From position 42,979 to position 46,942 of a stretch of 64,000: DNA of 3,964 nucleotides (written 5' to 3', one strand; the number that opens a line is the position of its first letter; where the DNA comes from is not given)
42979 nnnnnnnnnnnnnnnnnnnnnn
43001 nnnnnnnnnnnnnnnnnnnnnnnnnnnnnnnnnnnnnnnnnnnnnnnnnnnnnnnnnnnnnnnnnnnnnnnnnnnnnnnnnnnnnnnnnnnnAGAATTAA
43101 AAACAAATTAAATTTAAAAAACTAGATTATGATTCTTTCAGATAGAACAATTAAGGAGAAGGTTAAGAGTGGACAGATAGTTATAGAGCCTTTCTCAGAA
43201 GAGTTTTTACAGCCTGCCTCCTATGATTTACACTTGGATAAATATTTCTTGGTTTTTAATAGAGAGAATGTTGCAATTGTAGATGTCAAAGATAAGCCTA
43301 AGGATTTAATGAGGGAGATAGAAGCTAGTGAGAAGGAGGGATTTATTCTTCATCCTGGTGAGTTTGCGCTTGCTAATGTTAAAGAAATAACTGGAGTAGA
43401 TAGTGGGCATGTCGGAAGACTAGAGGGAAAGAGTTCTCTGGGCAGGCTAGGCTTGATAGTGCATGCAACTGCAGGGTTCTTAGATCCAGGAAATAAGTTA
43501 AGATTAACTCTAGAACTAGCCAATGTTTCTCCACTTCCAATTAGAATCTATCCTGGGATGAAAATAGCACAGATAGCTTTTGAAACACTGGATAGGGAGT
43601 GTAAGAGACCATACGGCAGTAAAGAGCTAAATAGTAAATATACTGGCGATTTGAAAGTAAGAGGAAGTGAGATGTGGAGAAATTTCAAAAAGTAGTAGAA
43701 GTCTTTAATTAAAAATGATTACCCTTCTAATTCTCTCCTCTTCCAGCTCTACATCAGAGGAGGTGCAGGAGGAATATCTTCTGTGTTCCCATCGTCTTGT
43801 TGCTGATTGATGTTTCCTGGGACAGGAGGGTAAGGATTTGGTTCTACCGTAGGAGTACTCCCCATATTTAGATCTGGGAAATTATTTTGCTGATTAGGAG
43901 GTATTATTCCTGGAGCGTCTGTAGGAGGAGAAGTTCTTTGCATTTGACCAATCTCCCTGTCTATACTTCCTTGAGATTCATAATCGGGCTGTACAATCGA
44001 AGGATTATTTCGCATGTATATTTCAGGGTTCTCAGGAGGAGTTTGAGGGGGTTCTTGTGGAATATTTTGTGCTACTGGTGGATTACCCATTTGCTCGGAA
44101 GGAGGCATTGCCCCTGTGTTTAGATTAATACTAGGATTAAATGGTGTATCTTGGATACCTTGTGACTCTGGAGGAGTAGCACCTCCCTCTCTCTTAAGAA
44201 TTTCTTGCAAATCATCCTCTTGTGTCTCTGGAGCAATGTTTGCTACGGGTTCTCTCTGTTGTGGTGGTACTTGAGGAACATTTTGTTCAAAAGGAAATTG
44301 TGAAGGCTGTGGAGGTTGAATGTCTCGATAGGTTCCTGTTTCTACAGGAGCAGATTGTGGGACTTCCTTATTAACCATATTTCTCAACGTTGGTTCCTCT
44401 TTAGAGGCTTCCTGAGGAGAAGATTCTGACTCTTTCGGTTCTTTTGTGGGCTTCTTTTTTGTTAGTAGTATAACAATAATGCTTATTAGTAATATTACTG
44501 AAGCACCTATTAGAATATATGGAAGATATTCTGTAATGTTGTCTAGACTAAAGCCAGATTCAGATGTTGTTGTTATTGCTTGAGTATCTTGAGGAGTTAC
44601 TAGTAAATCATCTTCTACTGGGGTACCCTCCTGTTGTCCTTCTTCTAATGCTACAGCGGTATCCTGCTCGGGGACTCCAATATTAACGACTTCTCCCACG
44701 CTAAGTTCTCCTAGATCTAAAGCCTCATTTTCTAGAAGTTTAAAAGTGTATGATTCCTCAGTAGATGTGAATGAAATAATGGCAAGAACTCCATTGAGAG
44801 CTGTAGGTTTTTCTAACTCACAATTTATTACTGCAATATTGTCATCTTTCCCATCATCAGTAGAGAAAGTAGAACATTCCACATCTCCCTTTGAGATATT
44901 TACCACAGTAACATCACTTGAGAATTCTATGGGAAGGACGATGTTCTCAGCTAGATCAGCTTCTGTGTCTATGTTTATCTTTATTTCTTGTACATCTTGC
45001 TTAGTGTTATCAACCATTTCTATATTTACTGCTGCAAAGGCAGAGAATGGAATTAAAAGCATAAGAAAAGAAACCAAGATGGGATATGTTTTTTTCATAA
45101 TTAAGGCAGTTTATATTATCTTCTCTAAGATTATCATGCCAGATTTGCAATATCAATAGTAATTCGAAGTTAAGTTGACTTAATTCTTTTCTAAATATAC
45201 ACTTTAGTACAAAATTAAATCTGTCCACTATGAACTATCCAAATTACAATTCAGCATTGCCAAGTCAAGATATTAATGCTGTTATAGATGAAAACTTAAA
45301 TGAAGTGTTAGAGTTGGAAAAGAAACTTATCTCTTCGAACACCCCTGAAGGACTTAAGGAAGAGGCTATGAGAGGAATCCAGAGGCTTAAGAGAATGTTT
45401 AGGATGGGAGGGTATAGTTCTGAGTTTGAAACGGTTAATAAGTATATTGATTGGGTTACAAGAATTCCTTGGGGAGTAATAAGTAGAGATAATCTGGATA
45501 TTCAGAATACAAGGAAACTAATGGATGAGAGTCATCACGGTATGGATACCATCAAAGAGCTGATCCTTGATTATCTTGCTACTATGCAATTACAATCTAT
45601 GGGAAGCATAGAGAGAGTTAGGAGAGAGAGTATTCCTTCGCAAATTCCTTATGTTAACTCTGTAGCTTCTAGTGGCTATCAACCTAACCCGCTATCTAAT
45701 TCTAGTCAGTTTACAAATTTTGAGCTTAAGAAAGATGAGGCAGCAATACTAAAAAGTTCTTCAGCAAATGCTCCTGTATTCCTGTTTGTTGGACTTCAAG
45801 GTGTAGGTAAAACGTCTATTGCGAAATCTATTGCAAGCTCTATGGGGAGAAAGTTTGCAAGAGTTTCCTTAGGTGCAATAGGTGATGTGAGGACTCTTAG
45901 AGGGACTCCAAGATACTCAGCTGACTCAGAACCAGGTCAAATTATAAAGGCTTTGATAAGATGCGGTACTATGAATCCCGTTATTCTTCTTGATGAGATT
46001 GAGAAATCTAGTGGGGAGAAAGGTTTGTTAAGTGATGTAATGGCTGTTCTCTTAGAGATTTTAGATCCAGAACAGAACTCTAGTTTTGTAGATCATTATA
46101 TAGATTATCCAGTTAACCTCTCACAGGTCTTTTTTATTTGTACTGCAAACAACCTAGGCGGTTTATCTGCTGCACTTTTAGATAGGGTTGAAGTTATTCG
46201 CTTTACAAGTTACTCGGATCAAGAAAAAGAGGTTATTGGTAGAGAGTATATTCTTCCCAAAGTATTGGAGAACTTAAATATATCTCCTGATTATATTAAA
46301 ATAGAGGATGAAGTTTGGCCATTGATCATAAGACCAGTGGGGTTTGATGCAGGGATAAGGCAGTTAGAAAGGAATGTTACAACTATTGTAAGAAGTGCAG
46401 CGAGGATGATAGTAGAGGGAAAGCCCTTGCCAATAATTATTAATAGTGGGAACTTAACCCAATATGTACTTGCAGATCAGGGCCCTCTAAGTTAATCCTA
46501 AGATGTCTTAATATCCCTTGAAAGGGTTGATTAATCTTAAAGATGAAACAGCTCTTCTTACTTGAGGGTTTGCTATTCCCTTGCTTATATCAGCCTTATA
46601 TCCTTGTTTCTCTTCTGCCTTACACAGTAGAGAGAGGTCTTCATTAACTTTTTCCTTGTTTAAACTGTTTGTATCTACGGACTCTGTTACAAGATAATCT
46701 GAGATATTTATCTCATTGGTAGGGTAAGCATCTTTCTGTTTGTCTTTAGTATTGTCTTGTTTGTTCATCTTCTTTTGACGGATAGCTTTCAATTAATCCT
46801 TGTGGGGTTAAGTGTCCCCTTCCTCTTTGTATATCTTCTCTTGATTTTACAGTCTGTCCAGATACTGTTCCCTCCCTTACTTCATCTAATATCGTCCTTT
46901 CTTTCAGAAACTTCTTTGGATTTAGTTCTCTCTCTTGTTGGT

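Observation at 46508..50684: Compact T4SS-like module: PrgI/VirB3-like - 212 aa - VirB4-like ATPase - small basic protein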

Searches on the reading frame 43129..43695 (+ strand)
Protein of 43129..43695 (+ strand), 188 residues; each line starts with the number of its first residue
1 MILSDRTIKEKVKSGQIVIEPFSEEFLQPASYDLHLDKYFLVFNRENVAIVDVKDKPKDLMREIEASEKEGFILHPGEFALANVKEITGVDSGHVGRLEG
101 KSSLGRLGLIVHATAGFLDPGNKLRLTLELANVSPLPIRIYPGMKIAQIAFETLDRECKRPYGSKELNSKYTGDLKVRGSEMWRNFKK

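Call 5: search_protein_families(library=pfam, proteins=[window:43129-43695:+], max_evalue=0.001)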
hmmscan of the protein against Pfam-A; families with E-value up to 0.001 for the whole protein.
window:43129-43695:+ (188 aa): 4 families
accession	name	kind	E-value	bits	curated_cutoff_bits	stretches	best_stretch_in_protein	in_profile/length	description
PF22769.1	DCD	-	4.2e-48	163.8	27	1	2-153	1-152/153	dCTP deaminase-like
PF06559.16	DCD_N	-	9.5e-07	29.3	21.4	1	2-152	4-161/164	2'-deoxycytidine 5'-triphosphate deaminase (DCD) N-terminal domain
PF22569.1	DCD_C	-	7.6e-06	25.8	22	1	46-173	48-183/192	2'-deoxycytidine 5'-triphosphate deaminase (DCD), C-terminal domain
PF00692.24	dUTPase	-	0.00016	21.9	22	1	73-156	25-106/129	dUTPase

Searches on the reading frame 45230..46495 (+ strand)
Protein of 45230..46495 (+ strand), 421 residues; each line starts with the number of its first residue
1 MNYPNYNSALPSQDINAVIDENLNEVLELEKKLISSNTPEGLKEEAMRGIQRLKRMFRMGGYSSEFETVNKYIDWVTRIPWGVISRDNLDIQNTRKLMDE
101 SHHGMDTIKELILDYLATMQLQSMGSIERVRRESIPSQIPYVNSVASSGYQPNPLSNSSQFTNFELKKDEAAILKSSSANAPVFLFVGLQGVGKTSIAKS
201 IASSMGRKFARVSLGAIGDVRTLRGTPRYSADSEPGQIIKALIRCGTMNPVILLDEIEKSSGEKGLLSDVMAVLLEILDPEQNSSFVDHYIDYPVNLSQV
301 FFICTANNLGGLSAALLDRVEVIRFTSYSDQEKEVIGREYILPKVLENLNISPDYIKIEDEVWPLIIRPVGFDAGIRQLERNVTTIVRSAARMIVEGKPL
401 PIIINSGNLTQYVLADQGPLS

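Call 3: search_protein_families(library=pfam, proteins=[window:45230-46495:+], max_evalue=0.1)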
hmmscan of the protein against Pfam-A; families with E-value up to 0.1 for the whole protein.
window:45230-46495:+ (421 aa): 12 families
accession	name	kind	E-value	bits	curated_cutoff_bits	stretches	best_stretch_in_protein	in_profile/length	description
PF00004.35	AAA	-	4.6e-19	69.6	21.2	1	185-326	2-129/131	ATPase family associated with various cellular activities (AAA)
PF22667.2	Lon_lid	-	1.3e-08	34.8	27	1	350-398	4-52/57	Lon protease AAA+ ATPase lid domain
PF07724.20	AAA_2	-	1.7e-08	35.1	27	1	183-307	5-124/166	AAA domain (Cdc48 subfamily)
PF07728.20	AAA_5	-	2.1e-05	25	22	1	184-319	2-138/139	AAA domain (dynein-related subfamily)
PF13173.12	AAA_14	-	0.0062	17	27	1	182-281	3-75/129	AAA domain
PF07726.17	AAA_3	-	0.0062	16.9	27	1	185-282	3-90/131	ATPase family associated with various cellular activities (AAA)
PF00448.28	SRP54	-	0.017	15.2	22.7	1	183-217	3-37/196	SRP54-type protein, GTPase domain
PF13191.12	AAA_16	-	0.043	14.7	32.6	0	177-212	20-55/167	AAA ATPase domain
PF12775.13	AAA_7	-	0.048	13.6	25.8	1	174-208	26-61/181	P-loop containing dynein motor region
PF05496.18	RuvB_N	-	0.051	13.8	27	0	184-217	36-69/159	Holliday junction DNA helicase RuvB P-loop domain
PF13476.12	AAA_23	-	0.057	14.5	27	1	180-213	18-51/201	AAA domain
PF13401.12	AAA_22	-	0.065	14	27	0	182-260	6-96/130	AAA domain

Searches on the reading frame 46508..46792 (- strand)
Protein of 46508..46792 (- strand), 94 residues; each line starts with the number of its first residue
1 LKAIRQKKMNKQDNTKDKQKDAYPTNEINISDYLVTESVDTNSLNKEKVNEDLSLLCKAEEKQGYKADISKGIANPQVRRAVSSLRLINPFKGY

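Call 3: search_protein_families(library=pfam, proteins=[window:46508-46792:-], max_evalue=0.1)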
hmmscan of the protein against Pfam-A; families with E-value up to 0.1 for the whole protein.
window:46508-46792:- (94 aa): 1 family
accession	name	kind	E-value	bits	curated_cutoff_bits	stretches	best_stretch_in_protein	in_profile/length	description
PF16550.10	RPN13_C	-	0.044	14.4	39.3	1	16-85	11-74/112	UCH-binding domain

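Call 8: search_protein_families(library=ncbifam, proteins=[window:46508-46792:-], max_evalue=0.01)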
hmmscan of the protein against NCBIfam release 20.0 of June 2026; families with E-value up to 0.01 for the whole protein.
window:46508-46792:- (94 aa): 0 families

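Call 49: find_homologous_proteins(query=window:46508-46768:-, max_evalue=0.01)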
Query window:46508-46768:- (86 aa): 7 proteins with E <= 0.01 among 8 candidates.
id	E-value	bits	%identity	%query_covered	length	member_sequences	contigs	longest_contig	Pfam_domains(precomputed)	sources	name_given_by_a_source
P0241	1.7e-48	179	100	100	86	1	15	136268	-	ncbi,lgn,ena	-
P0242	2.3e-24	102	62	100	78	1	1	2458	-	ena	-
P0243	1.6e-23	100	65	99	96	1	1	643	-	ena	-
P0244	4.3e-22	95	68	80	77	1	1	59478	-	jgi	jgi:hypothetical protein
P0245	1.1e-19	88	64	78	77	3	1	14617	-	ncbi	-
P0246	1.6e-19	87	68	76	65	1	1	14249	-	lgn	-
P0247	2.6e-18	83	61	80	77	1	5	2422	-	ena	-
